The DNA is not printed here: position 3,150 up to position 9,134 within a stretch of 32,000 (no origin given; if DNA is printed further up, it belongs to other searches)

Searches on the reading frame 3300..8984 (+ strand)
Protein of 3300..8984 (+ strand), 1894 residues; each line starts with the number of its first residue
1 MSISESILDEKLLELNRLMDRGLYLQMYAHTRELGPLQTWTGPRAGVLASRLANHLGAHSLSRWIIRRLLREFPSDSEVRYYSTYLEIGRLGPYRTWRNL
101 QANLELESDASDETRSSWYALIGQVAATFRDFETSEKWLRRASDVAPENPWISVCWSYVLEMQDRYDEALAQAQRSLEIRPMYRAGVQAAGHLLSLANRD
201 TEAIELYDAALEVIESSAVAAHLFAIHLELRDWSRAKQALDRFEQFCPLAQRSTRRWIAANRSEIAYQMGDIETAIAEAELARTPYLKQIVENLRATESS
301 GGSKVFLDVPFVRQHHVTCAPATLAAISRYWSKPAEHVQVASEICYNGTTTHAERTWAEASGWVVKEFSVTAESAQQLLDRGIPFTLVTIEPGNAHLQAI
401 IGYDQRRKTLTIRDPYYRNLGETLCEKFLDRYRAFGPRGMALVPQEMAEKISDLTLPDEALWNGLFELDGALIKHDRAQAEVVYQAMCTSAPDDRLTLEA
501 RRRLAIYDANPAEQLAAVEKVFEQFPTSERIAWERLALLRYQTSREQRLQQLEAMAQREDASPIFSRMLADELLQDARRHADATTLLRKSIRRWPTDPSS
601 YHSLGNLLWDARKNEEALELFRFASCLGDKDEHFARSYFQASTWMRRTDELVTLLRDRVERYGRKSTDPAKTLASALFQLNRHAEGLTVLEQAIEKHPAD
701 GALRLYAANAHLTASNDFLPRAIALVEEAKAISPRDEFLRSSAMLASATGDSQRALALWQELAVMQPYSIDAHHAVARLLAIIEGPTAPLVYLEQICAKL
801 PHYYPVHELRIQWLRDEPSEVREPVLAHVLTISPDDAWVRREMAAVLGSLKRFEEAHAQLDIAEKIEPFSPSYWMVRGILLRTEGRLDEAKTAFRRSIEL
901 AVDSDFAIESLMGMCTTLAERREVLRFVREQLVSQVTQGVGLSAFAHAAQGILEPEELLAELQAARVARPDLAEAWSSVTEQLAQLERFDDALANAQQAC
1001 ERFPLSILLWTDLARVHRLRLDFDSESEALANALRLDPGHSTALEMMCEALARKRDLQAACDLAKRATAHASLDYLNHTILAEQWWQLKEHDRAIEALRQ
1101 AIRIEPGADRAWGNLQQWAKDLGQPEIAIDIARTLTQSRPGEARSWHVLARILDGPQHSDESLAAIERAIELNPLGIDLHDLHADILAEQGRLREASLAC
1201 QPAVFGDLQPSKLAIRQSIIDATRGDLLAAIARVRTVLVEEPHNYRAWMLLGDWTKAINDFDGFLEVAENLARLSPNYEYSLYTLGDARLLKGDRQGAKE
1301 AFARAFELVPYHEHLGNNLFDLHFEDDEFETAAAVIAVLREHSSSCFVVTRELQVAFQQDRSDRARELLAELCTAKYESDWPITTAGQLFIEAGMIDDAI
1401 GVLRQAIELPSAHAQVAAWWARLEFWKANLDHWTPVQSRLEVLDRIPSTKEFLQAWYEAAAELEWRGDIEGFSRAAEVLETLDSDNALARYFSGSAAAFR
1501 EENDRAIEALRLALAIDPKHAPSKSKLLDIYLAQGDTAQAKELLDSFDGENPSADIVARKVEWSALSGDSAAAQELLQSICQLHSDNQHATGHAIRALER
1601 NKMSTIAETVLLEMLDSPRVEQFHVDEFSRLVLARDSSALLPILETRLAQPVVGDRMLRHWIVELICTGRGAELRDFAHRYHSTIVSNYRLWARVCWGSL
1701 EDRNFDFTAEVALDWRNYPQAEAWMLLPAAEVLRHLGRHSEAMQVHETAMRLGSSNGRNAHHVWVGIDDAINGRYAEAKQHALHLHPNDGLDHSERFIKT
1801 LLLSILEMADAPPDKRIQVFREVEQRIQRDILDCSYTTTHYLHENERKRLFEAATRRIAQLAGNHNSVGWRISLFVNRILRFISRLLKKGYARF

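Call 31: search_protein_families(library=pfam, proteins=[window:3300-8984:+], max_evalue=0.001)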
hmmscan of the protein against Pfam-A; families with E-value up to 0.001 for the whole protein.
window:3300-8984:+ (1894 aa): 16 families
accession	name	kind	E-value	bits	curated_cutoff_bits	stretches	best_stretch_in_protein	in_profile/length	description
PF14559.12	TPR_19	-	1.1e-29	103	25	1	1503-1552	7-56/68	Tetratricopeptide repeat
PF13181.12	TPR_8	-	1.9e-28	96.6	25.7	0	872-901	2-31/34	Tetratricopeptide repeat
PF07719.23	TPR_2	-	1.6e-27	93.7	27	0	872-901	2-31/34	Tetratricopeptide repeat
PF13428.12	TPR_14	-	2e-26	90.2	23.5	0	671-709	5-43/44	Tetratricopeptide repeat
PF00515.34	TPR_1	-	3.7e-22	77.6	27.8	0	1085-1106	11-32/34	Tetratricopeptide repeat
PF13432.12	TPR_16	-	5e-19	68.8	32.7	1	673-736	3-64/65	Tetratricopeptide repeat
PF23914.1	TPR_CcmH_CycH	-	6.1e-17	62.3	42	0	1234-1301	39-106/158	Cytochrome c-type biogenesis protein H TPR domain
PF13424.12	TPR_12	-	4.7e-16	59.2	30.1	0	1250-1308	15-74/77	Tetratricopeptide repeat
PF13529.12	Peptidase_C39_2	-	8.7e-15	56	24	1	307-416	1-143/143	Peptidase_C39 like family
PF13431.12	TPR_17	-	1e-13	50.8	24.4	0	586-617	1-32/34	Tetratricopeptide repeat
PF13174.12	TPR_6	-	5.8e-11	42.7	26.3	0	673-698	6-31/33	Tetratricopeptide repeat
PF13414.12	TPR_11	-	1.1e-10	41.4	26.8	0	1088-1112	7-31/42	TPR repeat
PF25058.1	ARM_TT21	-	5.5e-08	33.3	27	0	701-778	55-136/155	Tetratricopeptide repeat protein 21 ARM repeat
PF09976.15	TPR_21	-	5e-07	30.1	25.5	0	841-899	117-174/193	Tetratricopeptide repeat-like domain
PF12895.13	ANAPC3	-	1.2e-06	29.2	27.2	0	1030-1100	11-81/82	Anaphase-promoting complex, cyclosome, subunit 3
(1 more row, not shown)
